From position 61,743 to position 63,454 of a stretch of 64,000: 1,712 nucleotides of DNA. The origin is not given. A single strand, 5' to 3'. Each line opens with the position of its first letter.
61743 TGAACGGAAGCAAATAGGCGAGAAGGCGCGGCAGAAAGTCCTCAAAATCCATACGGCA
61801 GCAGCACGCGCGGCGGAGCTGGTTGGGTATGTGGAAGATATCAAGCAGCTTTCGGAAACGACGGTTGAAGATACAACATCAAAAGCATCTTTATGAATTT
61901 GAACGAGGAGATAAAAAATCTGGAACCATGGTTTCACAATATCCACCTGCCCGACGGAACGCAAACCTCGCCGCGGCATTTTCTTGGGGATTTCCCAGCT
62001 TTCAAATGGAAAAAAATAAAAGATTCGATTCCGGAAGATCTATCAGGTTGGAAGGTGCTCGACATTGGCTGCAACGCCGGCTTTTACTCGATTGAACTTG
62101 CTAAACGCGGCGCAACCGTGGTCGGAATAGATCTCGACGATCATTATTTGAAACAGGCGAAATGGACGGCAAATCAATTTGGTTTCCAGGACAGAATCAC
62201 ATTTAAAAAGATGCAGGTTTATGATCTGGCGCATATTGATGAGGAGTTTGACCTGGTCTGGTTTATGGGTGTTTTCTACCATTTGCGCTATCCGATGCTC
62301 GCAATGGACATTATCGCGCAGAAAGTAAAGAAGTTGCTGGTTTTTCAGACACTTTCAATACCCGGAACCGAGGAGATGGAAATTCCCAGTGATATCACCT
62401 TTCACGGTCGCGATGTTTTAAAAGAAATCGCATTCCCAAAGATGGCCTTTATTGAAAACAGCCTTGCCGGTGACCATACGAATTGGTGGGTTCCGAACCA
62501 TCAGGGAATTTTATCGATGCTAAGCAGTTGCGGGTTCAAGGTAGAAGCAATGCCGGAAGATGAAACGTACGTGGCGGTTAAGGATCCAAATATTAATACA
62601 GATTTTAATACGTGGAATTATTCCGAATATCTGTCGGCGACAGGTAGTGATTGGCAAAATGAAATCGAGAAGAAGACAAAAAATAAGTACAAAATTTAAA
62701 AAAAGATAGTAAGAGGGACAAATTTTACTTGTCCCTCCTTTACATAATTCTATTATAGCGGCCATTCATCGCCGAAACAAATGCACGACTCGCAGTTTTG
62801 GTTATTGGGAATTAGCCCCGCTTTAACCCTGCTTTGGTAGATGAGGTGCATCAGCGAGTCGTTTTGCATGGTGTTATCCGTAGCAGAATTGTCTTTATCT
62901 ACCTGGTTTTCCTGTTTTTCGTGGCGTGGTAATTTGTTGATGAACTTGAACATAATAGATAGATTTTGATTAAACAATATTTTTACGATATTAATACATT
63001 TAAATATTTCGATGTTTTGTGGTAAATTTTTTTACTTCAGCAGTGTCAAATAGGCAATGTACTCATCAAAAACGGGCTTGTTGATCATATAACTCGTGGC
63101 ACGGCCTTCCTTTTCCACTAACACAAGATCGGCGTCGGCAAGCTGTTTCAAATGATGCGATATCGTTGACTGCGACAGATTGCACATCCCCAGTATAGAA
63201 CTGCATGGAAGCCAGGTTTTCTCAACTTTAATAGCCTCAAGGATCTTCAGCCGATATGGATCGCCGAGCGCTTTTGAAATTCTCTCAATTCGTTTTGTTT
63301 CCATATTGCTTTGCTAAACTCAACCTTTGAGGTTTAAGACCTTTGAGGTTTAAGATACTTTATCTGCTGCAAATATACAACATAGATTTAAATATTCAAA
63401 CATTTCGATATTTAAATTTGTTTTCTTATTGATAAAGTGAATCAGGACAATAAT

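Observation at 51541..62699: Eleven-gene sugar-modification operon with no export or polymerase genes: product unknown, probably cytoplasmic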

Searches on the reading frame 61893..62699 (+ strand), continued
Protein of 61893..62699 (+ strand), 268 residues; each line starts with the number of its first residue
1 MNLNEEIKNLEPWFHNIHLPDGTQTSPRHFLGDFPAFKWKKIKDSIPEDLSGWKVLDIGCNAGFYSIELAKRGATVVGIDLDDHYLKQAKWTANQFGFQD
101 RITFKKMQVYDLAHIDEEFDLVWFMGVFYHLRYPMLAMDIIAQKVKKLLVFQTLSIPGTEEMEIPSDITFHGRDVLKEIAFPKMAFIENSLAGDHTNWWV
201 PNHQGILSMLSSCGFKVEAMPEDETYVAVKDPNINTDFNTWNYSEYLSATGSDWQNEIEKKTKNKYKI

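Call 77: search_protein_families(library=ncbifam, proteins=[L085:11505-12812:-, L085:17760-19514:+, L078:13022-13771:+, L089:16962-17573:+, L089:14453-15838:+, L089:15992-16879:+], max_evalue=0.00001)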
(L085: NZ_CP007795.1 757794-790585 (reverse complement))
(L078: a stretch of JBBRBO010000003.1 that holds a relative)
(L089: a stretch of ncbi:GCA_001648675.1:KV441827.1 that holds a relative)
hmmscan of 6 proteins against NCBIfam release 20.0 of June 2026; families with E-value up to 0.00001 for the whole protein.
L085:11505-12812:- (435 aa): 16 families
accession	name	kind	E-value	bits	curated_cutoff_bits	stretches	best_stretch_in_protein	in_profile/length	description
TIGR04295.1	B12_rSAM_oligo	hypoth_equivalog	1.9e-212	705.5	400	1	2-429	1-422/422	TIGR04295 family B12-binding domain-containing radical SAM protein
TIGR02026.1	BchE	equivalog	1.2e-24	87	481.35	1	24-338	20-335/497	magnesium-protoporphyrin IX monomethyl ester anaerobic oxidative cyclase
TIGR04072.2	rSAM_ladder_B12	equivalog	1.4e-17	63.5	360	1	208-334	181-315/443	lipid biosynthesis B12-binding/radical SAM protein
NF050148.1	rSAM_ApyD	equivalog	1.2e-16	60.2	750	1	109-336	110-332/645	RiPP biosynthesis radical SAM protein ApyD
TIGR04367.1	HpnR_B12_rSAM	equivalog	1.6e-16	59.9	650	1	1-353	1-336/490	hopanoid C-3 methylase HpnR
TIGR04479.1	bcpD_PhpK_rSAM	subfamily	1.2e-14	53.6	600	1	190-326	224-367/504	PhpK family radical SAM P-methyltransferase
NF038361.1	rSAM_Sden_1168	equivalog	1.8e-12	46.6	575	1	124-282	198-358/560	Sden_1168 family B12-binding radical SAM P-methyltransferase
TIGR04014.1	B12_SAM_MJ_0865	equivalog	5.2e-12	45.3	360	1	97-255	63-209/434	methyl-coenzyme M reductase glutamine C-methyltransferase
TIGR04013.1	B12_SAM_MJ_1487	hypoth_equivalog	5.5e-12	45.2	251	1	99-258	67-203/382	TIGR04013 family B12-binding domain/radical SAM domain-containing protein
TIGR03975.1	rSAM_ocin_1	subfamily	9.2e-12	44.2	281.85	1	125-321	182-383/606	RiPP maturation radical SAM C-methyltransferase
NF033070.1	rSAM_AprD4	equivalog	8.9e-10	38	500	1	151-329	142-325/456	AprD4 family radical SAM diol-dehydratase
TIGR04428.1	B12_rSAM_trp_MT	equivalog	1.1e-09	37.2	500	1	107-261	100-271/558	tryptophan 2-C-methyltransferase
TIGR04385.1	B12_rSAM_cofa1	equivalog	4.1e-09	36.2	450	1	125-354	123-349/438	B12 lower ligand biosynthesis radical SAM protein BzaD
NF040546.1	rSAM_CUAEP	equivalog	6.2e-08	31.8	500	1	120-324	94-297/468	CUAEP/CCAEP-tail radical SAM (seleno)protein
NF033712.0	B12_rSAM_KedN5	subfamily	1.3e-07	30.3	700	1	124-224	114-212/624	KedN5 family methylcobalamin-dependent radical SAM C-methyltransferase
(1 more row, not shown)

L085:17760-19514:+ (584 aa): 0 families

L078:13022-13771:+ (249 aa): 5 families
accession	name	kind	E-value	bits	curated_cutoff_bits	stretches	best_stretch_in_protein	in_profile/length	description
TIGR03992.1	Arch_glmU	subfamily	3.1e-11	42.8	292.1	1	2-226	2-216/393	bifunctional sugar-1-phosphate nucleotidylyltransferase/acetyltransferase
NF041313.1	UDPGP_AglF_Halo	equivalog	3.6e-09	36.4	400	1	1-111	1-104/234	UTP--glucose-1-phosphate uridylyltransferase AglF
TIGR01208.1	rmlA_long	equivalog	6.9e-09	35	320.25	1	3-236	2-233/353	glucose-1-phosphate thymidylyltransferase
TIGR01207.1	rmlA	equivalog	1e-07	31.4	360.65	1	3-233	2-232/286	glucose-1-phosphate thymidylyltransferase RfbA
TIGR01099.1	galU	equivalog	2.4e-07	30.6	326.8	0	4-71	5-65/261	UTP--glucose-1-phosphate uridylyltransferase GalU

L089:16962-17573:+ (203 aa): 9 families
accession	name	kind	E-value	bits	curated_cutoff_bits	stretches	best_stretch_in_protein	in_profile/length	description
TIGR03848.1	MSMEG_4193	subfamily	2.8e-55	186.9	203.85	1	5-196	3-200/204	MSMEG_4193 family putative phosphomutase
TIGR03162.1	ribazole_cobC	equivalog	4.9e-28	97.7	162.9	1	5-180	2-176/176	alpha-ribazole phosphatase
NF005567.0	PRK07238.1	equivalog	2.2e-26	93.1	326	1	2-195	178-374/378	bifunctional RNase H/acid phosphatase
NF045917.1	PhserinePhPspA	equivalog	2e-25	89.7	350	1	2-194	2-196/211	phosphoserine phosphatase PspA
NF038349.1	dPGM_arch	equivalog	8.2e-25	87.8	225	1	5-190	2-178/194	2,3-diphosphoglycerate-dependent phosphoglycerate mutase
NF009994.0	PRK13463.1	equivalog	9.4e-25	87.6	277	1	6-189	7-193/203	phosphoserine phosphatase 1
NF011580.0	PRK15004.1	equivalog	6.6e-17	62.2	250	1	4-197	3-198/203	adenosylcobalamin/alpha-ribazole phosphatase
NF002901.0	PRK03482.1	equivalog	6.9e-12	45.4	261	1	3-184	3-186/215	2,3-diphosphoglycerate-dependent phosphoglycerate mutase GpmB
NF009993.0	PRK13462.1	equivalog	3.4e-09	36.7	226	1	4-188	8-186/203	acid phosphatase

L089:14453-15838:+ (461 aa): 4 families
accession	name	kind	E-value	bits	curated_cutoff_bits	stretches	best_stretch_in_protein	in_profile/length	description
NF006807.0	PRK09325.1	subfamily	1.8e-17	63.3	269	2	89-248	3-164/283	coenzyme F420-reducing hydrogenase subunit beta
TIGR03289.1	frhB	equivalog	3.7e-11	42.6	331.5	0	90-247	1-160/275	coenzyme F420 hydrogenase subunit beta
NF040616.1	F420_dehyd_FpoF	exception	7.4e-09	35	475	1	107-345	87-297/337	F420H2 dehydrogenase subunit FpoF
NF006808.0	PRK09326.1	equivalog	1e-08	34.4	444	1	107-351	88-304/341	F420H2 dehydrogenase subunit F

L089:15992-16879:+ (295 aa): 0 families

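Call 85: search_solved_structures(query=A4, max_evalue=1)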
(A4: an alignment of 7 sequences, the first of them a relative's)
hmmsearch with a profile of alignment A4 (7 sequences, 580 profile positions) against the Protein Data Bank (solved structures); distinct sequences matched with E-value up to 1: 4.
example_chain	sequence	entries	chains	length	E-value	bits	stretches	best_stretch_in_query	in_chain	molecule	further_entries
4r77_B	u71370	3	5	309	0.061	15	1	480-532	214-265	Choline kinase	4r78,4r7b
9axt_AE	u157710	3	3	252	0.063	15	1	321-434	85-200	Small ribosomal subunit protein eS1B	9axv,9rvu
4wsl_A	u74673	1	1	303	0.32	12.6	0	29-80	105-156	Pentatricopeptide repeat protein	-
3dxq_A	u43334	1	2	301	0.72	11.5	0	480-532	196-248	choline/ethanolamine kinase family protein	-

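Call 88: search_protein_families(library=pfam, proteins=[L051:4743-5588:+, L051:5581-6627:+, L051:6647-7654:+, L071:6383-7282:+, L071:7279-8340:+, L071:8337-9347:+, L051:2309-2926:+], max_evalue=0.001)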
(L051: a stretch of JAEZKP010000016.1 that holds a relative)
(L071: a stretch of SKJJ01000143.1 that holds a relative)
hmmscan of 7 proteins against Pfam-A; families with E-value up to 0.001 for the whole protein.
L051:4743-5588:+ (281 aa): 1 family
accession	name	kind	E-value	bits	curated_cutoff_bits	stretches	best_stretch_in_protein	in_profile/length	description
PF02585.22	PIG-L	-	2e-22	80.5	28.2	1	27-153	2-127/129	GlcNAc-PI de-N-acetylase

L051:5581-6627:+ (348 aa): 2 families
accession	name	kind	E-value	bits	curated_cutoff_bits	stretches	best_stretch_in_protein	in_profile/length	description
PF00534.26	Glycos_transf_1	-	7.7e-23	81.3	26.4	1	170-323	12-167/172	Glycosyl transferases group 1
PF13692.12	Glyco_trans_1_4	-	7.6e-21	75.3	27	1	175-310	3-139/142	Glycosyl transferases group 1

L051:6647-7654:+ (335 aa): 3 families
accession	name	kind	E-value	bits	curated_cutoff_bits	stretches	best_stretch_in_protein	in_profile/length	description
PF13480.13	Acetyltransf_6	-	8.4e-27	94.5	22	1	170-315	2-143/143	Acetyltransferase (GNAT) domain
PF07395.17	Mig-14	-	0.00032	20.6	22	1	162-318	102-256/264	Mig-14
PF02388.22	FemAB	-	0.00081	18.8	24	0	256-307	308-359/406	FemAB family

L071:6383-7282:+ (299 aa): 1 family
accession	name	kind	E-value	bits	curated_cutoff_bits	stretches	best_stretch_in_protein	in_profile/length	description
PF02585.22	PIG-L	-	4.4e-19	69.7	28.2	1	51-179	1-129/129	GlcNAc-PI de-N-acetylase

L071:7279-8340:+ (353 aa): 5 families
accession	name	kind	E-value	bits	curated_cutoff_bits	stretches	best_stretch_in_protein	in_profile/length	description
PF00534.26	Glycos_transf_1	-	1.6e-20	73.8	26.4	1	173-314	15-159/172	Glycosyl transferases group 1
PF13692.12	Glyco_trans_1_4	-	8.1e-17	62.2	27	1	177-310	5-139/142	Glycosyl transferases group 1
PF13439.12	Glyco_transf_4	-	3.2e-07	31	28.5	1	21-116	2-105/170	Glycosyltransferase Family 4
PF13524.12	Glyco_trans_1_2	-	8.6e-06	26.2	25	1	196-312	11-113/144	Glycosyl transferase-like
PF13579.12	Glyco_trans_4_4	-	0.00018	22.3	29.7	1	21-96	1-79/158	Glycosyl transferase 4-like domain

L071:8337-9347:+ (336 aa): 1 family
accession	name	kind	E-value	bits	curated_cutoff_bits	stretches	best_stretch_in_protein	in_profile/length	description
PF13480.13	Acetyltransf_6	-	5.4e-30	104.9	22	1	171-316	1-142/143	Acetyltransferase (GNAT) domain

L051:2309-2926:+ (205 aa): 1 family
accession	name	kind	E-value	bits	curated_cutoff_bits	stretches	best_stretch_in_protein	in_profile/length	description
PF00300.27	His_Phos_1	-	4e-44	151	21.7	1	5-194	1-193/194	Histidine phosphatase superfamily (branch 1)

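Call 93: search_protein_representatives(protein=window:61893-62699:+)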
Query: 268 residues. Proteins with E-value up to 0.001 (for the whole library): 8618; up to 1e-10: 1486; up to 1e-30: 149. The best 150 are listed.
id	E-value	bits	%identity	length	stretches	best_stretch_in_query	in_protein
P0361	2.2e-86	306.2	53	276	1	3-263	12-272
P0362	1.3e-85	303.7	51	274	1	6-252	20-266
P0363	1.7e-84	300.0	57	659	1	6-228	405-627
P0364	7.9e-69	248.6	48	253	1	7-227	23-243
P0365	3.2e-67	243.3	59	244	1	3-175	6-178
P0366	4.8e-67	242.8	64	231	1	100-263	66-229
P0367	5.2e-67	242.7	50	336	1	5-216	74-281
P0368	1.3e-64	234.7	58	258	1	3-173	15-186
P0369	5.8e-64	232.6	84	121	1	38-158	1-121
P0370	1.6e-62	227.9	63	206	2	6-118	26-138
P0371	2.2e-62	227.4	45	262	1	5-232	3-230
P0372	3.6e-62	226.8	55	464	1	32-225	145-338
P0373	5.7e-61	222.8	60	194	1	17-165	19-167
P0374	1.5e-59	218.2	59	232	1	5-158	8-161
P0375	3.1e-57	210.6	43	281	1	5-252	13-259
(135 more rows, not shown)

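Call 94: search_protein_families(library=pfam, proteins=[L021:16076-16828:+, L021:16846-18048:+, L021:18124-19170:+, L021:19180-19983:+, L021:19978-20703:-, L089:19709-20515:+, L089:767-1063:+], max_evalue=0.001)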
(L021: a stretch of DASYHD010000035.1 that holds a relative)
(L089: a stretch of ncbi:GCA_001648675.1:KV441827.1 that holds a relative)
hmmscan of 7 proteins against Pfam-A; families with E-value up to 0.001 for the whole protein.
L021:16076-16828:+ (250 aa): 2 families
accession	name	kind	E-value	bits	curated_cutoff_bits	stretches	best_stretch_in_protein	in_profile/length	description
PF13508.13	Acetyltransf_7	-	0.00028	21.6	27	0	70-117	8-55/84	Acetyltransferase (GNAT) domain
PF00583.31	Acetyltransf_1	-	0.00078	20.2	20.7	0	60-121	26-91/116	Acetyltransferase (GNAT) family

L021:16846-18048:+ (400 aa): 3 families
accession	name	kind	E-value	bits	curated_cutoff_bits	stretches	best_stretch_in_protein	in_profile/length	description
PF00764.25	Arginosuc_synth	-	4.3e-40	137.8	27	1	3-165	1-162/162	Arginosuccinate synthase N-terminal HUP domain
PF20979.2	Arginosuc_syn_C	-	2.2e-29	103.1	27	1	173-386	1-216/219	Arginosuccinate synthase C-terminal domain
PF03054.22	tRNA_Me_trans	-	0.00049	20.2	20.6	0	2-117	1-125/202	tRNA methyl transferase HUP domain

L021:18124-19170:+ (348 aa): 3 families
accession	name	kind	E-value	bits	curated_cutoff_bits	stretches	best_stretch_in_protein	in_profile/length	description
PF22698.1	Semialdhyde_dhC_1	-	7.8e-43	146.6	27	1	160-316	1-165/165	Semialdehyde dehydrogenase, dimerisation domain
PF01118.30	Semialdhyde_dh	-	2.5e-28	99.3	26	1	28-152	1-121/121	Semialdehyde dehydrogenase, NAD binding domain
PF02774.23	Semialdhyde_dhC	-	6.7e-05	23.5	26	1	169-319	1-184/184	Semialdehyde dehydrogenase, dimerisation domain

L021:19180-19983:+ (267 aa): 5 families
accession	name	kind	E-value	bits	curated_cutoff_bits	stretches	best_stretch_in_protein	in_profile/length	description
PF14748.11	P5CR_dimer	-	1.1e-31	109.7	25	1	159-258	1-100/105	Pyrroline-5-carboxylate reductase dimerisation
PF03807.23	F420_oxidored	-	3.9e-17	63.1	21.6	1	4-96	3-93/94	NADP oxidoreductase coenzyme F420-dependent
PF03446.21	NAD_binding_2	-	2.1e-05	25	21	1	4-155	3-156/161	NAD binding domain of 6-phosphogluconate dehydrogenase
PF02254.24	TrkA_N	-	0.00048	20.9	23.8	0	4-104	2-106/116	TrkA-N domain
PF01210.29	NAD_Gly3P_dh_N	-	0.00054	20.4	23.1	0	3-104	2-119/158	NAD-dependent glycerol-3-phosphate dehydrogenase N-terminus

L021:19978-20703:- (241 aa): 0 families

L089:19709-20515:+ (268 aa): 0 families

L089:767-1063:+ (98 aa): 0 families

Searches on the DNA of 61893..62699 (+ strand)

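Call 57: search_dna_similar(query=L082:1760-2863:+, collection=plasmids, mode=near, max_rows=60)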
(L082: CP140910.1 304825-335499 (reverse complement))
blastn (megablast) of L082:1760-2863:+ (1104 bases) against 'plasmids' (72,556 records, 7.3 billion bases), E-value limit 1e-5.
Records with a match: 63; places in all: 63; records where one place covers at least 80% of the query: 63.
Best place of each record, by identity: >=99% 12; 80-90% 51.
By first word of the organism name: Sinorhizobium 63.
By predicted mobility (MOB-suite, as given by PLSDB): mobilizable 57; non-mobilizable 5; conjugative 1.
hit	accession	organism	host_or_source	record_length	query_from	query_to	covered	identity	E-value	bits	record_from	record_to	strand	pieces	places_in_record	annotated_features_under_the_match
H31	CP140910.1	Sinorhizobium medicae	Medicago lupulina,whole organism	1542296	1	1104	100%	100.0%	0e+0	2039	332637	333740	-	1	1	inositol-3-phosphate synthase | histidine phosphatase family protein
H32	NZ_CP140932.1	Sinorhizobium medicae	Medicago lupulina,whole organism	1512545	1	1104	100%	100.0%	0e+0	2039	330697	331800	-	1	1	none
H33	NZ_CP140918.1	Sinorhizobium medicae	Medicago lupulina,whole organism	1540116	1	1104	100%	100.0%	0e+0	2039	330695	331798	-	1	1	none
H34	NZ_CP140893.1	Sinorhizobium medicae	Medicago lupulina,whole organism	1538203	1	1104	100%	100.0%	0e+0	2039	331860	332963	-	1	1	none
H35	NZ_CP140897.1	Sinorhizobium medicae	Medicago lupulina,whole organism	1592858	1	1104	100%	99.7%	0e+0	2023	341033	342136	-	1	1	none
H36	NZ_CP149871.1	Sinorhizobium medicae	Melilotus albus,Cell Culture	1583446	1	1104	100%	99.7%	0e+0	2023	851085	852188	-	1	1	none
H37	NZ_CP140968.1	Sinorhizobium medicae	Medicago lupulina,whole organism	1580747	1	1104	100%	99.7%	0e+0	2023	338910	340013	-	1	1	none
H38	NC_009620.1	Sinorhizobium medicae WSM419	-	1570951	1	1104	100%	99.4%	0e+0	2001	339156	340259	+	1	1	none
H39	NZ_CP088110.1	Sinorhizobium medicae WSM1115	cell culture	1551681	1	1104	100%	99.4%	0e+0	2001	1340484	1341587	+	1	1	none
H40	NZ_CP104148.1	Sinorhizobium medicae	Trigonella foenum-graecum,cell culture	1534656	1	1104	100%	99.4%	0e+0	2001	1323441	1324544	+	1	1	none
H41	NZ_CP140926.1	Sinorhizobium medicae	Medicago lupulina,whole organism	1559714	1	1104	100%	99.4%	0e+0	2001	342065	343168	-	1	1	none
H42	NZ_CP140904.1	Sinorhizobium medicae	Medicago lupulina,whole organism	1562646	1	1104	100%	99.4%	0e+0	2001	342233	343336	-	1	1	none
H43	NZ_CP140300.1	Sinorhizobium kummerowiae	Kummerowia stipulacea,Pure culture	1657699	1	1104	100%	89.6%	0e+0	1402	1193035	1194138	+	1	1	none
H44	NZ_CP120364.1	Sinorhizobium kummerowiae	Kummerowia stipulacea,Pure culture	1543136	1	1104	100%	89.6%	0e+0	1402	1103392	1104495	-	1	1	none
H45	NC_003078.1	Sinorhizobium meliloti 1021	-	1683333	1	1104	100%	89.1%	0e+0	1375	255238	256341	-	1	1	none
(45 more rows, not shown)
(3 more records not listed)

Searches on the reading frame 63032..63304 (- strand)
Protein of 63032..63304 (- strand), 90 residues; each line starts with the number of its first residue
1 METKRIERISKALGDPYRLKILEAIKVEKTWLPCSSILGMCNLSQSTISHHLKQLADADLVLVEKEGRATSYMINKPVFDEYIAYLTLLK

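Call 82: search_protein_families(library=pfam, proteins=[window:63032-63304:-], max_evalue=0.01)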
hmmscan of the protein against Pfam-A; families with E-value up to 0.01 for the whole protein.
window:63032-63304:- (90 aa): 5 families
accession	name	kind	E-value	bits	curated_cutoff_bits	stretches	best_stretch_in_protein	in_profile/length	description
PF12840.13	HTH_20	-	5.4e-09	36.3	27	1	13-64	1-51/51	Helix-turn-helix domain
PF01022.26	HTH_5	-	1.1e-07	32.1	22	1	15-61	1-45/47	Bacterial regulatory protein, arsR family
PF13412.12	HTH_24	-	5.4e-05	23.1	21.9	1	15-61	2-47/48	Winged helix-turn-helix DNA-binding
PF24033.1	DUF7342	-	0.004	17.6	31.6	1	40-76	26-62/150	Family of unknown function (DUF7342)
PF09202.17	Rio2_N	-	0.009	16.7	27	0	19-65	9-57/82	Rio2, N-terminal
